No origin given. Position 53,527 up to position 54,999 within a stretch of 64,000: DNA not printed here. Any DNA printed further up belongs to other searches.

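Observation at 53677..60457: Seven-gene partner-switching operon with no sigma factor and enzymatic outputs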

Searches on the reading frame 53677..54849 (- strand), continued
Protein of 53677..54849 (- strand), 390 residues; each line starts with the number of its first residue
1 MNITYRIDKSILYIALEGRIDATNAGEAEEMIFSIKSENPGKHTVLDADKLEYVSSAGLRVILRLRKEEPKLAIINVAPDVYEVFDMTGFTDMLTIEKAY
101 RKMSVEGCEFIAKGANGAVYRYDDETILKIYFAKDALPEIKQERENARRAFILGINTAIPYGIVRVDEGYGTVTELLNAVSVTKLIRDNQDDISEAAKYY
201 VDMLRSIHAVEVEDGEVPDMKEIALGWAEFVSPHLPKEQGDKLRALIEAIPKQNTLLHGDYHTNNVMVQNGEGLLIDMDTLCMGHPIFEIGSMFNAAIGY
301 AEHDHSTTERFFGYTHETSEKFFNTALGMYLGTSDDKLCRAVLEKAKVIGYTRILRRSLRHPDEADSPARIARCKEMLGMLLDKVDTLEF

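Call 63: search_protein_families(library=pfam, proteins=[L117:5451-7025:+, L132:926-2509:+, L089:1674-2081:+, L117:3767-5467:+, L115:8146-10002:+, L117:823-1479:+, L132:2531-3154:+, L089:581-1246:+, L021:8795-9301:+], max_evalue=0.01)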
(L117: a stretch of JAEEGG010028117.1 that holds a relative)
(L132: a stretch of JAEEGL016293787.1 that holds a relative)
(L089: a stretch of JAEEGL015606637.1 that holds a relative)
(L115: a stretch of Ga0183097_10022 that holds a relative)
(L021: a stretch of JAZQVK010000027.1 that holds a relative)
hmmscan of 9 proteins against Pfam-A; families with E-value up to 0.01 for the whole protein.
L117:5451-7025:+ (524 aa): 4 families
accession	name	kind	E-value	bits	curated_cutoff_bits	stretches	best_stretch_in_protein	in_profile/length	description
PF13581.12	HATPase_c_2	-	3.8e-24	85.6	27.4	1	396-522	2-127/127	Histidine kinase-like ATPase domain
PF01636.29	APH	-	2.6e-15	57.3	23.2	1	117-314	16-235/239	Phosphotransferase enzyme family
PF01740.26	STAS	-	4.8e-14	52.4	22.6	1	2-94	5-101/106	STAS domain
PF13466.11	STAS_2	-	5.8e-07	30.1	29.2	1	10-86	1-79/80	STAS domain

L132:926-2509:+ (527 aa): 4 families
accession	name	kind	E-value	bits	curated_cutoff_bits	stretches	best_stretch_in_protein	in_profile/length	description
PF13581.12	HATPase_c_2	-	8.3e-24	84.5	27.4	1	399-525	2-127/127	Histidine kinase-like ATPase domain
PF01740.26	STAS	-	4e-14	52.7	22.6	1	6-96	6-100/106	STAS domain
PF01636.29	APH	-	4.1e-14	53.4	23.2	1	107-296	2-213/239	Phosphotransferase enzyme family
PF13466.11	STAS_2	-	6.3e-09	36.3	29.2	1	13-88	1-78/80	STAS domain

L089:1674-2081:+ (135 aa): 2 families
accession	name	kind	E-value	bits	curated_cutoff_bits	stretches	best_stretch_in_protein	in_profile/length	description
PF13581.12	HATPase_c_2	-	3.1e-24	85.8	27.4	1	6-133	1-127/127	Histidine kinase-like ATPase domain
PF02518.31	HATPase_c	-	0.00032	21.5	26.4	1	37-121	6-94/111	Histidine kinase-, DNA gyrase B-, and HSP90-like ATPase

L117:3767-5467:+ (566 aa): 1 family
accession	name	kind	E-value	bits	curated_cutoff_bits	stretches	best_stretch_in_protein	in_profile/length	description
PF07228.17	SpoIIE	-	1.5e-49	169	25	1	363-553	1-191/192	Stage II sporulation protein E (SpoIIE)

L115:8146-10002:+ (618 aa): 3 families
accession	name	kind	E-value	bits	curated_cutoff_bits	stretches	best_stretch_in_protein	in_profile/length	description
PF07228.17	SpoIIE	-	4.4e-45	154.4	25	1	287-478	2-191/192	Stage II sporulation protein E (SpoIIE)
PF07694.17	5TM-5TMR_LYT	-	1.4e-18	67.5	24.6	1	29-218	3-165/169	5TMR of 5TMR-LYT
PF13581.12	HATPase_c_2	-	1.6e-08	35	27.4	1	497-607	11-125/127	Histidine kinase-like ATPase domain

L117:823-1479:+ (218 aa): 0 families

L132:2531-3154:+ (207 aa): 0 families

L089:581-1246:+ (221 aa): 0 families

L021:8795-9301:+ (168 aa): 0 families

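Call 67: search_protein_families(library=pfam, proteins=[P0362, P0370, P0371, P0375, P0390, P0403, P0448, P0486, P0461, P0407], max_evalue=0.001)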
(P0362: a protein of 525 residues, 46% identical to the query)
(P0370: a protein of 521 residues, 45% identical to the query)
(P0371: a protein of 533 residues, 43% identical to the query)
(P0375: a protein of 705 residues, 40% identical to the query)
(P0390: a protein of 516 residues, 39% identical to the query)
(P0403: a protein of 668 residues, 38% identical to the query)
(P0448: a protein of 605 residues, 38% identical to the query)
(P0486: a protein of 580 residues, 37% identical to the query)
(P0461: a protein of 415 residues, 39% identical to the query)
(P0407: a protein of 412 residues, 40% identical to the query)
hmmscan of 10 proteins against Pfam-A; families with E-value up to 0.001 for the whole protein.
P0362 (525 aa): 4 families
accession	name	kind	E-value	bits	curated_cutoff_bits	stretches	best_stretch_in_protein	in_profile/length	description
PF13581.12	HATPase_c_2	-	5.8e-16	59.1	27.4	1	12-130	7-127/127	Histidine kinase-like ATPase domain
PF01740.26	STAS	-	1.7e-15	57.1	22.6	1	145-232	10-101/106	STAS domain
PF01636.29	APH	-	5.4e-10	39.9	23.2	1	244-431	4-214/239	Phosphotransferase enzyme family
PF13466.11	STAS_2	-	0.00011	22.7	29.2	1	150-224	3-79/80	STAS domain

P0370 (521 aa): 4 families
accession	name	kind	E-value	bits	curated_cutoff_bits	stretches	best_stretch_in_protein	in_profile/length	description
PF13581.12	HATPase_c_2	-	8.6e-20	71.5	27.4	1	392-513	2-127/127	Histidine kinase-like ATPase domain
PF01636.29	APH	-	4.8e-17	62.9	23.2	1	107-308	10-233/239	Phosphotransferase enzyme family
PF01740.26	STAS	-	1.1e-12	48.1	22.6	1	8-94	13-105/106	STAS domain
PF13466.11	STAS_2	-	6e-11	42.8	29.2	1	8-82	1-79/80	STAS domain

P0371 (533 aa): 5 families
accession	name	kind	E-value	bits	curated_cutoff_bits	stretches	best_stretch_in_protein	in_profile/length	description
PF13581.12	HATPase_c_2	-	4.9e-20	72.3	27.4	1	405-531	2-127/127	Histidine kinase-like ATPase domain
PF01636.29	APH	-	1.8e-17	64.3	23.2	1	106-309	3-226/239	Phosphotransferase enzyme family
PF01740.26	STAS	-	8.7e-13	48.4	22.6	1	2-95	4-101/106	STAS domain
PF13466.11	STAS_2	-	9.1e-05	23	29.2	1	13-86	3-78/80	STAS domain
PF25802.1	WWC1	-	0.0003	21.2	27.8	1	359-423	2-67/135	WWC1-like, helical hairpin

P0375 (705 aa): 4 families
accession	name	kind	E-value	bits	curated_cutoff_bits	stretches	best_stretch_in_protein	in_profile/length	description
PF01636.29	APH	-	5.5e-14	52.9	23.2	1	106-291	3-210/239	Phosphotransferase enzyme family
PF01740.26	STAS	-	8.8e-14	51.6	22.6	1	2-95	4-101/106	STAS domain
PF02811.25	PHP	-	3e-07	31.3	26.4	1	425-497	1-76/164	PHP domain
PF13466.11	STAS_2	-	1.3e-05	25.7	29.2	1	11-86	1-78/80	STAS domain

P0390 (516 aa): 6 families
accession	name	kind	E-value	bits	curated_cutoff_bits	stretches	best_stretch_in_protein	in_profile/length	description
PF01636.29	APH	-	1.4e-15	58.1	23.2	1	108-294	2-210/239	Phosphotransferase enzyme family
PF01740.26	STAS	-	1.7e-14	53.9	22.6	1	6-98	5-101/106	STAS domain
PF04634.17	YezG-like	-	6.3e-07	30.1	21.7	1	360-436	44-121/146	Immunity protein YezG-like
PF13466.11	STAS_2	-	9e-06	26.2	29.2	1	14-90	1-79/80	STAS domain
PF02958.26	EcKL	-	0.00022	21.1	22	1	217-294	177-261/294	Ecdysteroid kinase-like family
PF01633.27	Choline_kinase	-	0.0004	20.2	29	0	134-336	77-245/300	Choline/ethanolamine kinase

P0403 (668 aa): 7 families
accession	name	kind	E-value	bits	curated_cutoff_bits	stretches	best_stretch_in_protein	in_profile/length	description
PF24391.1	HD-CE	-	1.2e-37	130.5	27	1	39-243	1-236/263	HD-CE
PF01636.29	APH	-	8.6e-15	55.6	23.2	1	387-574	4-212/239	Phosphotransferase enzyme family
PF01740.26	STAS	-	5.4e-07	29.8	22.6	1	290-377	13-103/106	STAS domain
PF02958.26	EcKL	-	1.4e-06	28.3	22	1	510-572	193-262/294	Ecdysteroid kinase-like family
PF19974.5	TCAD9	-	6e-06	26.1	40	1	510-572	293-339/429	Ternary complex associated domain 9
PF04655.20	APH_6_hur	-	0.00019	21.3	27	1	521-595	150-225/252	Aminoglycoside/hydroxyurea antibiotic resistance kinase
PF13466.11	STAS_2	-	0.00073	20.1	29.2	0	293-367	4-79/80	STAS domain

P0448 (605 aa): 6 families
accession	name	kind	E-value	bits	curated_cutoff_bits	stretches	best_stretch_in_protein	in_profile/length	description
PF13328.12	HD_4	-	1e-16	61.5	27.2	1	30-157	2-133/156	HD domain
PF01636.29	APH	-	4e-12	46.8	23.2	1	347-521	22-212/239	Phosphotransferase enzyme family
PF01740.26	STAS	-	1.3e-10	41.4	22.6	1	228-318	5-99/106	STAS domain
PF01966.28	HD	-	5.6e-06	27.1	22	1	50-147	2-115/116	HD domain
PF13466.11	STAS_2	-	7.9e-05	23.2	29.2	1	236-312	1-79/80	STAS domain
PF09481.15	CRISPR_Cse1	-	0.00061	19.5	24.7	0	487-574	236-316/450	CRISPR-associated protein Cse1 (CRISPR_cse1)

P0486 (580 aa): 5 families
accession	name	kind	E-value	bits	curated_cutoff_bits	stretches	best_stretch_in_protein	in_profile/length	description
PF01636.29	APH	-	1.6e-15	58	23.2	1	296-488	4-212/239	Phosphotransferase enzyme family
PF01740.26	STAS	-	6.1e-10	39.3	22.6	1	199-280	12-97/106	STAS domain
PF13466.11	STAS_2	-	0.00022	21.8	29.2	0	203-276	4-79/80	STAS domain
PF07387.17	Seadorna_VP7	-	0.00067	19.2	20.3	0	443-475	160-192/308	Seadornavirus VP7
PF19974.5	TCAD9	-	0.00094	18.9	40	0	447-485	299-337/429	Ternary complex associated domain 9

P0461 (415 aa): 4 families
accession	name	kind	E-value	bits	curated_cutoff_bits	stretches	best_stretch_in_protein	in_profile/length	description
PF01636.29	APH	-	1.1e-12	48.7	23.2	1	139-333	3-217/239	Phosphotransferase enzyme family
PF01740.26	STAS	-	6e-11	42.5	22.6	1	5-132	11-105/106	STAS domain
PF13466.11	STAS_2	-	1.1e-06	29.1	29.2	1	68-120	24-79/80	STAS domain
PF19974.5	TCAD9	-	0.00022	20.9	40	1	271-319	282-333/429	Ternary complex associated domain 9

P0407 (412 aa): 3 families
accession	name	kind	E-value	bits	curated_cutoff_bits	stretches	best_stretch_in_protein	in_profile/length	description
PF01636.29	APH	-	3.1e-13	50.5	23.2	1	121-307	24-225/239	Phosphotransferase enzyme family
PF01740.26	STAS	-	1.1e-10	41.6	22.6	1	5-91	10-100/106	STAS domain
PF13466.11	STAS_2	-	0.00025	21.6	29.2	0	34-62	26-53/80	STAS domain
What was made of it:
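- HATPase_c_2-STAS-APH in P0362 (call 67).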

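Call 68: list_cluster_members(proteins=[P0448, P0403, P0375, P0362, P0370, P0371, P0486, P0390])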
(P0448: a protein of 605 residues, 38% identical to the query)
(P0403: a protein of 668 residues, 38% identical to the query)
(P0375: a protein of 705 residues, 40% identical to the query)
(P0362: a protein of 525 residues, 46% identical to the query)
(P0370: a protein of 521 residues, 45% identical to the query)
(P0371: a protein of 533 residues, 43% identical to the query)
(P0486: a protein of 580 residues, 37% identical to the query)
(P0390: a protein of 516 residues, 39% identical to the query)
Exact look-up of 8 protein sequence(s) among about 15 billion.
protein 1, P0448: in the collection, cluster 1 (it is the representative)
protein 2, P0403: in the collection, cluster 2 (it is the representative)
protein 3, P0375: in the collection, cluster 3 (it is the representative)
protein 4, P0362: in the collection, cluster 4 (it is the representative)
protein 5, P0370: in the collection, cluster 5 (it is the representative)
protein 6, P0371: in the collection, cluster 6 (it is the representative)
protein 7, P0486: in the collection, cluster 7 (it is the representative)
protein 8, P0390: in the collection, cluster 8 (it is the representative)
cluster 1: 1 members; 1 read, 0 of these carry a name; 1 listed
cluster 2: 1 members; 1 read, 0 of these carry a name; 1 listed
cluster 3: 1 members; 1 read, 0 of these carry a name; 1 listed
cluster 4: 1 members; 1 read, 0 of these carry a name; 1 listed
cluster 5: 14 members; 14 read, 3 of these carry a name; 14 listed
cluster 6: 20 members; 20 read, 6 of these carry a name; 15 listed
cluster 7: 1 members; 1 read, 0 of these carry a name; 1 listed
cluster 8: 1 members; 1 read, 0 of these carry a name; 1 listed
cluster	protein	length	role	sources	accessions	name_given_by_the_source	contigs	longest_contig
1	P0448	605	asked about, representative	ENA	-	-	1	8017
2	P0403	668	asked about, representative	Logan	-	-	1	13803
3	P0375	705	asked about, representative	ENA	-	-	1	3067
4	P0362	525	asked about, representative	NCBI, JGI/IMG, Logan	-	-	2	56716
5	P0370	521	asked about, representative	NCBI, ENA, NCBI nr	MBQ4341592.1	MAG: ATP-binding protein [Clostridia bacterium] | ATP-binding protein [Clostridia bacterium]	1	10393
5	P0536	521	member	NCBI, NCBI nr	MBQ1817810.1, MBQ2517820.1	MAG: ATP-binding protein [Clostridia bacterium] | ATP-binding protein [Clostridia bacterium]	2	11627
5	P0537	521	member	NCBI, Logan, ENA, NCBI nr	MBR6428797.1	MAG: ATP-binding protein [Clostridia bacterium] | ATP-binding protein [Clostridia bacterium]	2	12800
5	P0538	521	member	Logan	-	-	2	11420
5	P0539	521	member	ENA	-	-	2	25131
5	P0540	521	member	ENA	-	-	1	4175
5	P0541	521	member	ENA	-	-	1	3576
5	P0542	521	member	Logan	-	-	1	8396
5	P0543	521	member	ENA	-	-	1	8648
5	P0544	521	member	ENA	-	-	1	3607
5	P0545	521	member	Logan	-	-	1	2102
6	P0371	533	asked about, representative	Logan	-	-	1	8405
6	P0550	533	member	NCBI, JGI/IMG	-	uncharacterized protein (TIGR02172 family)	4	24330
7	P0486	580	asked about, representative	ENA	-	-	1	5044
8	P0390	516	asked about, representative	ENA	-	-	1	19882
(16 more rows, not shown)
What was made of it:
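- Kinase-domain fusions recur (calls 63, 67, 68).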

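Call 72: search_protein_families(library=pfam, proteins=[L120:11557-12435:+, L150:11183-12061:+, L147:9108-9977:+, L122:6211-7086:+, L124:7341-7784:+, L135:9347-9781:+, L150:9098-9847:+, L120:9935-11560:+, L105:7550-8437:+, L124:9065-10009:+], max_evalue=0.001)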
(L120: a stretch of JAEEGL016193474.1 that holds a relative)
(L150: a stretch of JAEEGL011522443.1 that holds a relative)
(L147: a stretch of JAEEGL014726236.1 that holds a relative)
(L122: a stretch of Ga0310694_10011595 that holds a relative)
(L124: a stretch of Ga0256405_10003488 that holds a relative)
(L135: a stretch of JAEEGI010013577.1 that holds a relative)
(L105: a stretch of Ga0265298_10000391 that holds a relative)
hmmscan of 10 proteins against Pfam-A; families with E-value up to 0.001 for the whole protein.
L120:11557-12435:+ (292 aa): 1 family
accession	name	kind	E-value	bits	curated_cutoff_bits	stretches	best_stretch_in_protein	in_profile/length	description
PF02811.25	PHP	-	1.6e-08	35.5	26.4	1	11-87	1-85/164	PHP domain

L150:11183-12061:+ (292 aa): 1 family
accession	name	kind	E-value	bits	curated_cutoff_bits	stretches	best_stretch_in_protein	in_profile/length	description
PF02811.25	PHP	-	1.4e-09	39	26.4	1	9-81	1-76/164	PHP domain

L147:9108-9977:+ (289 aa): 1 family
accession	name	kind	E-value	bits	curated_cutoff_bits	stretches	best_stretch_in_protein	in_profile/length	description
PF02811.25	PHP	-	1.7e-07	32.2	26.4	1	9-81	1-76/164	PHP domain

L122:6211-7086:+ (291 aa): 1 family
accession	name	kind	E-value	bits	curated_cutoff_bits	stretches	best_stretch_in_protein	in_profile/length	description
PF02811.25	PHP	-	4.8e-09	37.2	26.4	1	8-97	1-94/164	PHP domain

L124:7341-7784:+ (147 aa): 1 family
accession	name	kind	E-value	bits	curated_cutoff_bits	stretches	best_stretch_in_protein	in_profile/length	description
PF13581.12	HATPase_c_2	-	2.5e-21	76.5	27.4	1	12-140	2-127/127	Histidine kinase-like ATPase domain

L135:9347-9781:+ (144 aa): 1 family
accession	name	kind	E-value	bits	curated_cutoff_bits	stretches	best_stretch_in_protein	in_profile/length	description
PF00137.26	ATP-synt_C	-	1.9e-09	38.1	24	1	83-142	1-60/60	ATP synthase subunit C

L150:9098-9847:+ (249 aa): 2 families
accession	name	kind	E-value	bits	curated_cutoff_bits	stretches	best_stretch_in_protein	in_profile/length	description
PF12822.12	ECF_trnsprt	-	8e-08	32.9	30.7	1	83-237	2-127/169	ECF transporter, substrate-specific component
PF07155.17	ECF-ribofla_trS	-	8.8e-08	32.8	26.7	1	80-241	3-171/172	ECF-type riboflavin transporter, S component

L120:9935-11560:+ (541 aa): 4 families
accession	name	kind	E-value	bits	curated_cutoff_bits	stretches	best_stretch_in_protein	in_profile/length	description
PF13581.12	HATPase_c_2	-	5.3e-19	68.9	27.4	1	409-535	2-127/127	Histidine kinase-like ATPase domain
PF01740.26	STAS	-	1.3e-12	47.9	22.6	1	21-107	10-101/106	STAS domain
PF01636.29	APH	-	3.8e-12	46.9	23.2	1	117-313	2-219/239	Phosphotransferase enzyme family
PF13466.11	STAS_2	-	6.1e-07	30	29.2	1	23-99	1-79/80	STAS domain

L105:7550-8437:+ (295 aa): 1 family
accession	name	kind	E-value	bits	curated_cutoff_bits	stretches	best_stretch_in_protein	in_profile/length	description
PF00198.28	2-oxoacid_dh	-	2.9e-13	50.2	23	2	192-273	152-230/232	2-oxoacid dehydrogenases acyltransferase (catalytic domain)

L124:9065-10009:+ (314 aa): 1 family
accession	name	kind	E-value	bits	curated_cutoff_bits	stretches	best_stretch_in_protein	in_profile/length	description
PF03547.23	Mem_trans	-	2e-28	99.5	25.7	1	8-310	3-343/343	Membrane transport protein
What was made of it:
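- The RsbW-type domain is recurrently fused to the STAS-APH protein (calls 63, 67, 68, 72) and is membrane-tethered here, which points to the STAS-APH protein as its partner.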

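Call 73: search_solved_structures(query=L120:11557-12435:+, max_evalue=0.001)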
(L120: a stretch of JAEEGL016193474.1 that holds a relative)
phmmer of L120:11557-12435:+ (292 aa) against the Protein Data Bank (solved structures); distinct sequences matched with E-value up to 0.001: 4.
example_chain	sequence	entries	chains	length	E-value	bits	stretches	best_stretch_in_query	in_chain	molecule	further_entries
3e0f_A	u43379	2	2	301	6.3e-29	104.4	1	11-271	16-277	Putative Metal-dependent Phosphoesterase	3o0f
9etk_A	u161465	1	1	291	8.8e-20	74.4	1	10-266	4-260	Metal-dependent phosphoesterases (PHP family)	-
2yb1_A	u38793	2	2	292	2.1e-18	69.9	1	10-259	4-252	AMIDOHYDROLASE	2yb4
7ug9_A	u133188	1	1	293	2.9e-14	56.3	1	4-266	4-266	5'-3' exoribonuclease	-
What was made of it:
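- Closest known: Small alarmone hydrolases. Same: The PHP partner found in other sub-lineages is closest to 3E0F, Cv1693 (2YB1) and RNase AM (call 73).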
